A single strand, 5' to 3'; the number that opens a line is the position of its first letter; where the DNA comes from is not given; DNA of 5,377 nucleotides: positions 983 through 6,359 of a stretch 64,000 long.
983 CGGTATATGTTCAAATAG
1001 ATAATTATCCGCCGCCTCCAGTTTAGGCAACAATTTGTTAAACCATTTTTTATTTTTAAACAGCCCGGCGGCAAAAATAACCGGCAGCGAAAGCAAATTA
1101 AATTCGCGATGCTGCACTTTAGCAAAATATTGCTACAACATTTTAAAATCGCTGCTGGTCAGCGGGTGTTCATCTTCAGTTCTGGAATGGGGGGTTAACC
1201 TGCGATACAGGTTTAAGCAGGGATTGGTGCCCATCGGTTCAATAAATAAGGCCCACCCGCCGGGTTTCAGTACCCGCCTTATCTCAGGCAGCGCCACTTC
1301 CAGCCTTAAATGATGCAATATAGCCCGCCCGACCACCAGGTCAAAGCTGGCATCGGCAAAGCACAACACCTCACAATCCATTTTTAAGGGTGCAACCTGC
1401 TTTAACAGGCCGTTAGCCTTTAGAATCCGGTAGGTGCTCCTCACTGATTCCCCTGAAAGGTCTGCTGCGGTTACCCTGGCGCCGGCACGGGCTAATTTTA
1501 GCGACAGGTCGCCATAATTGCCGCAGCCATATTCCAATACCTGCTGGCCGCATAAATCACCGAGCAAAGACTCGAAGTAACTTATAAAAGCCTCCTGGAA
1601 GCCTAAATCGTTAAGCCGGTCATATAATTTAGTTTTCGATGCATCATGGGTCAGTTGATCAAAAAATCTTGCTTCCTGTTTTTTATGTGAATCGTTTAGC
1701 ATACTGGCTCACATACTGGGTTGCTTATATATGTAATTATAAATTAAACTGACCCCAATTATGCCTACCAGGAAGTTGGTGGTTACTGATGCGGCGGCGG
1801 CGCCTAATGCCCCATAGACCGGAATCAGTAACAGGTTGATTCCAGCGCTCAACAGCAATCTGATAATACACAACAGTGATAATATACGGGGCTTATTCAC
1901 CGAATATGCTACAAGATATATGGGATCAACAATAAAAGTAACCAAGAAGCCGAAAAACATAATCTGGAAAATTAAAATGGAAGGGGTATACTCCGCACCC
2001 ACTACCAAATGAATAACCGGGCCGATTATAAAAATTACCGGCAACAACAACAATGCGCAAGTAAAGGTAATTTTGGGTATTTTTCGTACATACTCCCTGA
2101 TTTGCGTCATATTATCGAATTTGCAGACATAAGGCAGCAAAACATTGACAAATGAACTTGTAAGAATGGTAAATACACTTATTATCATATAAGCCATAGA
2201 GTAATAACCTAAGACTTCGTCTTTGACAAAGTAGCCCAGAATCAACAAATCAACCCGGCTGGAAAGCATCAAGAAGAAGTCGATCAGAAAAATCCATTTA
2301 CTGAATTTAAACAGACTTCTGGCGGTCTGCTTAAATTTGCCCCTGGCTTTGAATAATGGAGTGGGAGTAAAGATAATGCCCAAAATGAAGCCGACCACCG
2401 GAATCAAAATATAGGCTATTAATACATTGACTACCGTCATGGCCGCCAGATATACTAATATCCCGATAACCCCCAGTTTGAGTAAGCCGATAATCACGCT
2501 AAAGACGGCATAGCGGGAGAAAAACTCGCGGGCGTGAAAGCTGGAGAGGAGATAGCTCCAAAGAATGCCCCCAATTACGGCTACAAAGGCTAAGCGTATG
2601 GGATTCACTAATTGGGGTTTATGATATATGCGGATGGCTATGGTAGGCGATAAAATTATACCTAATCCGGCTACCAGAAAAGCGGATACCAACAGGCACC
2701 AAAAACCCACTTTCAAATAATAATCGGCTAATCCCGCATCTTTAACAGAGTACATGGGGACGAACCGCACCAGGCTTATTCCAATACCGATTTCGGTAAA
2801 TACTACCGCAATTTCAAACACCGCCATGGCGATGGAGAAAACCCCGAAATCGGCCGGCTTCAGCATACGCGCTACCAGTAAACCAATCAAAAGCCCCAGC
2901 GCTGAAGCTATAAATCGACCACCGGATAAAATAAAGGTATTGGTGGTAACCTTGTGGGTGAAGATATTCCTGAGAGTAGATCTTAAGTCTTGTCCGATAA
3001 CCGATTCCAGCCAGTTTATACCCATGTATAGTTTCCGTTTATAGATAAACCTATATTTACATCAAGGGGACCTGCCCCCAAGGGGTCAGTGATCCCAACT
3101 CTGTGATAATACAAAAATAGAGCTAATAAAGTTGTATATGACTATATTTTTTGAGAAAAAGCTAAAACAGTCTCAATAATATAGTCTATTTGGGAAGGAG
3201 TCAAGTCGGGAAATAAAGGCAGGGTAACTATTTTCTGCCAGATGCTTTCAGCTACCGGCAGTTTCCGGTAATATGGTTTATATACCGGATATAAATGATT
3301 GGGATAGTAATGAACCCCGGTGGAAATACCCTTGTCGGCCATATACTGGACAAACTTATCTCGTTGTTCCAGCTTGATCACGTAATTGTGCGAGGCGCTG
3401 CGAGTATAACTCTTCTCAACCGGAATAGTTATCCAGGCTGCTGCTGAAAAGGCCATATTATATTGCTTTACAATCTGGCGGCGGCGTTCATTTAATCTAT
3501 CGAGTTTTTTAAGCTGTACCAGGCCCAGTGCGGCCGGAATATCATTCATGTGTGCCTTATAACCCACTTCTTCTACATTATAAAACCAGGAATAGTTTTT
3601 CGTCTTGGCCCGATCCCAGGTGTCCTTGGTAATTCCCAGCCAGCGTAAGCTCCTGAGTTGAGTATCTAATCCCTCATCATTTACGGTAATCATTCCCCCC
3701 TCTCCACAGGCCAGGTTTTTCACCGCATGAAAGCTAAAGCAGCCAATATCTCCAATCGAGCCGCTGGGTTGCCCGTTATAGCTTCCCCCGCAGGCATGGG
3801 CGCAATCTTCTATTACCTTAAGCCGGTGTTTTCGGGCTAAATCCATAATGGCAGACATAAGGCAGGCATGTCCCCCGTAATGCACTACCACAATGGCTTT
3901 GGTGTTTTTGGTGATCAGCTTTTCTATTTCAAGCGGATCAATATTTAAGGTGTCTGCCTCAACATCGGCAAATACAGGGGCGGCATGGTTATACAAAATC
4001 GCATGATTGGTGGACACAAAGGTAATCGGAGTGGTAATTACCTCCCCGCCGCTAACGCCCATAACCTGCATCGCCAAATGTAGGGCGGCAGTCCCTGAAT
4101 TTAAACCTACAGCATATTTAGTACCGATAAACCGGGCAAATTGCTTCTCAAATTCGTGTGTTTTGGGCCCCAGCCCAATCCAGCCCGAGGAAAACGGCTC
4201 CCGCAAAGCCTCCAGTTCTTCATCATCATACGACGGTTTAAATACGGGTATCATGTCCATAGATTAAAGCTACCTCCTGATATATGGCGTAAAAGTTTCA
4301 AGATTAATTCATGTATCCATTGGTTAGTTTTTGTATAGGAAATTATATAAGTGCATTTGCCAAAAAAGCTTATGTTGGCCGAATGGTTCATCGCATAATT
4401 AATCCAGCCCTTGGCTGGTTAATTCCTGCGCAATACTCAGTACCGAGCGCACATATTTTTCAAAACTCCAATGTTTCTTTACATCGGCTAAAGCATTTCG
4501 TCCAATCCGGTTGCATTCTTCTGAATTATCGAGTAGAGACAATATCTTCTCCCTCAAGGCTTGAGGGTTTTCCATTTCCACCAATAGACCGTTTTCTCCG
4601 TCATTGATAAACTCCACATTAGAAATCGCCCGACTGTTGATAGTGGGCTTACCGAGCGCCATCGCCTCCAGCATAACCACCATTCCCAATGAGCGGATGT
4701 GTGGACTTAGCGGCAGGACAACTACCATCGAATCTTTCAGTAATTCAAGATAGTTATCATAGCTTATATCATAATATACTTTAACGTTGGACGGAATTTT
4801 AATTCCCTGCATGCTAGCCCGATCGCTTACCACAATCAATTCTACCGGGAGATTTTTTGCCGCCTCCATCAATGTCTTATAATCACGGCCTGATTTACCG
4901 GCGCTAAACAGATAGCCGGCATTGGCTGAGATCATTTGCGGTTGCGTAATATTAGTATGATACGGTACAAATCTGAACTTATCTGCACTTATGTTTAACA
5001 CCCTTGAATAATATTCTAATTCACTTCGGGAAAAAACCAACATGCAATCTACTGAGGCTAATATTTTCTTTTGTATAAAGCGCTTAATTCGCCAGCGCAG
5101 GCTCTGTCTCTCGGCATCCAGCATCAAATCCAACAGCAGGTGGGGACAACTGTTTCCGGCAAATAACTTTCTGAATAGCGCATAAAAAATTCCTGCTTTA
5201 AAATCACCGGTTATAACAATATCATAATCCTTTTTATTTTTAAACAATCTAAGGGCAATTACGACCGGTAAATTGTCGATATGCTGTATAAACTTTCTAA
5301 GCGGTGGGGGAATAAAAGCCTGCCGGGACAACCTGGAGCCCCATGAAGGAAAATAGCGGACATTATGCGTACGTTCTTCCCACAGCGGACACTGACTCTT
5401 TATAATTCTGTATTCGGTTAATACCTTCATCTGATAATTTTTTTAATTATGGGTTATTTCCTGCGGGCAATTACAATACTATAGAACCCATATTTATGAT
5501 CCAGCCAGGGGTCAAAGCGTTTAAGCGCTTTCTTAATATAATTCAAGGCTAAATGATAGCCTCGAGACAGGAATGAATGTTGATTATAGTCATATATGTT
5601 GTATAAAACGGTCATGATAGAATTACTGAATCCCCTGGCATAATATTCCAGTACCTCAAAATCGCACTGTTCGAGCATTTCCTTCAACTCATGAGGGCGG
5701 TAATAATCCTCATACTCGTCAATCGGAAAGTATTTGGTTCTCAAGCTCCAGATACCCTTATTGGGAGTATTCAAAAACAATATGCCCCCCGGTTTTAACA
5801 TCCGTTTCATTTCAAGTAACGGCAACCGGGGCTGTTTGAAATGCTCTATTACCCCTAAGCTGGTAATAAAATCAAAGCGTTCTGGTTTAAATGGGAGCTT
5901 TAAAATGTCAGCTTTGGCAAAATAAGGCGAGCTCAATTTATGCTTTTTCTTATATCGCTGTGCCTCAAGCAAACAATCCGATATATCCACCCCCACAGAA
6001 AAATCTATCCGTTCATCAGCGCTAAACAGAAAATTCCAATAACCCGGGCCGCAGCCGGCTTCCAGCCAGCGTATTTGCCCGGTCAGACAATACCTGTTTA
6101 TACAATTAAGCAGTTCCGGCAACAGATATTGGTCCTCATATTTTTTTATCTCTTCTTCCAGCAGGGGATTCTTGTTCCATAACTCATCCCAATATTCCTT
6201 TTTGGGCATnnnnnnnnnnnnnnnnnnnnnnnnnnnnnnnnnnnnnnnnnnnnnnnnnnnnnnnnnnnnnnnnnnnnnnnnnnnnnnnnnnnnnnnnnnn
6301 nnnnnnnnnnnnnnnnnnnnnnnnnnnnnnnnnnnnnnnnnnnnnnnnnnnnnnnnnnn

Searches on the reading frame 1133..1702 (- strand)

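Call 25: search_protein_families(library=pfam, proteins=[window:1133-1702:-], max_evalue=0.0001)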
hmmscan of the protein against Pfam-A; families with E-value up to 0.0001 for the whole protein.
window:1133-1702:- (189 aa): 7 families
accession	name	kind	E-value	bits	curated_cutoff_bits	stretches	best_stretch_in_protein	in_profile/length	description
PF08241.18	Methyltransf_11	-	7.8e-18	65.4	21.2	1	56-153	1-95/95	Methyltransferase domain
PF13649.12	Methyltransf_25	-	3.1e-17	63.5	27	1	55-149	1-97/97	Methyltransferase domain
PF08242.18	Methyltransf_12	-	4.2e-09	37.5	30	1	56-150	1-97/98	Methyltransferase domain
PF01209.24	Ubie_methyltran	-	6.2e-09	36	20.1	1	25-155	18-153/233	ubiE/COQ5 methyltransferase family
PF13847.12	Methyltransf_31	-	1.2e-08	35.2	27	1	52-156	4-112/145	Methyltransferase domain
PF13489.12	Methyltransf_23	-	1.3e-07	31.9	27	1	52-157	23-120/164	Methyltransferase domain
PF03848.20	TehB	-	3.8e-05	23.6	20.4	1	54-160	33-139/193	Tellurite resistance protein TehB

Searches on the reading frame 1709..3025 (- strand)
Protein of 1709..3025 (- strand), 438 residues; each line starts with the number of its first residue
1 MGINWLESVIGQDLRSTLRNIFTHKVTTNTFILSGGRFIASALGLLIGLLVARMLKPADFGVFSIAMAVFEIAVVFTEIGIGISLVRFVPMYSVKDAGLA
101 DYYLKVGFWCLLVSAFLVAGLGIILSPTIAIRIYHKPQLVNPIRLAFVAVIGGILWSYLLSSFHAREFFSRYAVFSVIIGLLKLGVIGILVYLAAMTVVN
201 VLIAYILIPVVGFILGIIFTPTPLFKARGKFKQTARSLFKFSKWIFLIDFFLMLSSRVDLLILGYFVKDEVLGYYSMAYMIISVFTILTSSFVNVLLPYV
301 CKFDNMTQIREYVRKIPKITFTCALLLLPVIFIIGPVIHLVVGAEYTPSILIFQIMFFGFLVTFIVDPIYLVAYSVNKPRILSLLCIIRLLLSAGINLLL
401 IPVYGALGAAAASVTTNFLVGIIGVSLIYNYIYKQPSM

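Call 25: search_protein_families(library=pfam, proteins=[window:1709-3025:-], max_evalue=0.0001)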
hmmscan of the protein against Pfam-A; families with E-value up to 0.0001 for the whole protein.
window:1709-3025:- (438 aa): 2 families
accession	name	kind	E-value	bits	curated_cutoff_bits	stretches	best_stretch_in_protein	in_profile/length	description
PF13440.11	Polysacc_synt_3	-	1.3e-27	97.3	23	1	50-349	1-291/293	Polysaccharide biosynthesis protein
PF01943.22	Polysacc_synt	-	3.7e-24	86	28.2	1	27-302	2-272/274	Polysaccharide biosynthesis protein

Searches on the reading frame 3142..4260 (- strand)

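Call 25: search_protein_families(library=pfam, proteins=[window:3142-4260:-], max_evalue=0.0001)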
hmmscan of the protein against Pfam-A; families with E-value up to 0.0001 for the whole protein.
window:3142-4260:- (372 aa): 3 families
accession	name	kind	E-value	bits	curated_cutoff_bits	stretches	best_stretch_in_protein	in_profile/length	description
PF01041.23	DegT_DnrJ_EryC1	-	2e-117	392.9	19.8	1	11-365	3-359/360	DegT/DnrJ/EryC1/StrS aminotransferase family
PF01212.27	Beta_elim_lyase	-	3.4e-06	27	27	1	32-275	32-215/288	Beta-eliminating lyase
PF01053.26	Cys_Met_Meta_PP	-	5.8e-06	25.5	27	1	32-156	52-177/381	Cys/Met metabolism PLP-dependent enzyme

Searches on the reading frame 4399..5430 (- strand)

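Call 25: search_protein_families(library=pfam, proteins=[window:4399-5430:-], max_evalue=0.0001)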
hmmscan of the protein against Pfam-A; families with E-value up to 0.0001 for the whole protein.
window:4399-5430:- (343 aa): 5 families
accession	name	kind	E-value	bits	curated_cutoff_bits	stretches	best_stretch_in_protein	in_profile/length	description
PF00534.26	Glycos_transf_1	-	1.4e-17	64.2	26.4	1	209-313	68-169/172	Glycosyl transferases group 1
PF13692.12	Glyco_trans_1_4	-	1.4e-14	55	27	1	193-302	32-142/142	Glycosyl transferases group 1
PF13579.12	Glyco_trans_4_4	-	5.6e-06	27.2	29.7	1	60-157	64-157/158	Glycosyl transferase 4-like domain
PF13524.12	Glyco_trans_1_2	-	6e-06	26.7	25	1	210-330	27-142/144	Glycosyl transferase-like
PF13439.12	Glyco_transf_4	-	9.8e-05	22.9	28.5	0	18-156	16-163/170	Glycosyltransferase Family 4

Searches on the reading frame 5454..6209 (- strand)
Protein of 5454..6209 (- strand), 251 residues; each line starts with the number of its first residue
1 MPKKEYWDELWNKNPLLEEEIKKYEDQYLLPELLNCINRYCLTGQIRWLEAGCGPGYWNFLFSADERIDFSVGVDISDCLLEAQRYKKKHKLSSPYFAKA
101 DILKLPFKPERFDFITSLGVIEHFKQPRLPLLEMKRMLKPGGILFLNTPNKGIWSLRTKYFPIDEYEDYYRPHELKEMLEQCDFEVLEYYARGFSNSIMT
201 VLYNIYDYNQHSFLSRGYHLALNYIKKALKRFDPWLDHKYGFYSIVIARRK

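Call 25: search_protein_families(library=pfam, proteins=[window:5454-6209:-], max_evalue=0.0001)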
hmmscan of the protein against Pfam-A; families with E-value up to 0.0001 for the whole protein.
window:5454-6209:- (251 aa): 7 families
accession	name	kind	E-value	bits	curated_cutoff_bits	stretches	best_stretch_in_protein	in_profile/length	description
PF08241.18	Methyltransf_11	-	1.1e-17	64.9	21.2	1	49-146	1-95/95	Methyltransferase domain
PF13489.12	Methyltransf_23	-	2.3e-17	63.7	27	1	45-188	23-163/164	Methyltransferase domain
PF13847.12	Methyltransf_31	-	1.6e-15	57.5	27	1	45-150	4-113/145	Methyltransferase domain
PF13649.12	Methyltransf_25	-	1.5e-14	54.9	27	1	49-142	2-97/97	Methyltransferase domain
PF08242.18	Methyltransf_12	-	9.4e-12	46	30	1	49-144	1-98/98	Methyltransferase domain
PF01209.24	Ubie_methyltran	-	1.6e-07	31.4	20.1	1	47-146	50-152/233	ubiE/COQ5 methyltransferase family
PF08003.17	Methyltransf_9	-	6.5e-07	29.1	23.8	1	49-148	120-219/315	Protein of unknown function (DUF1698)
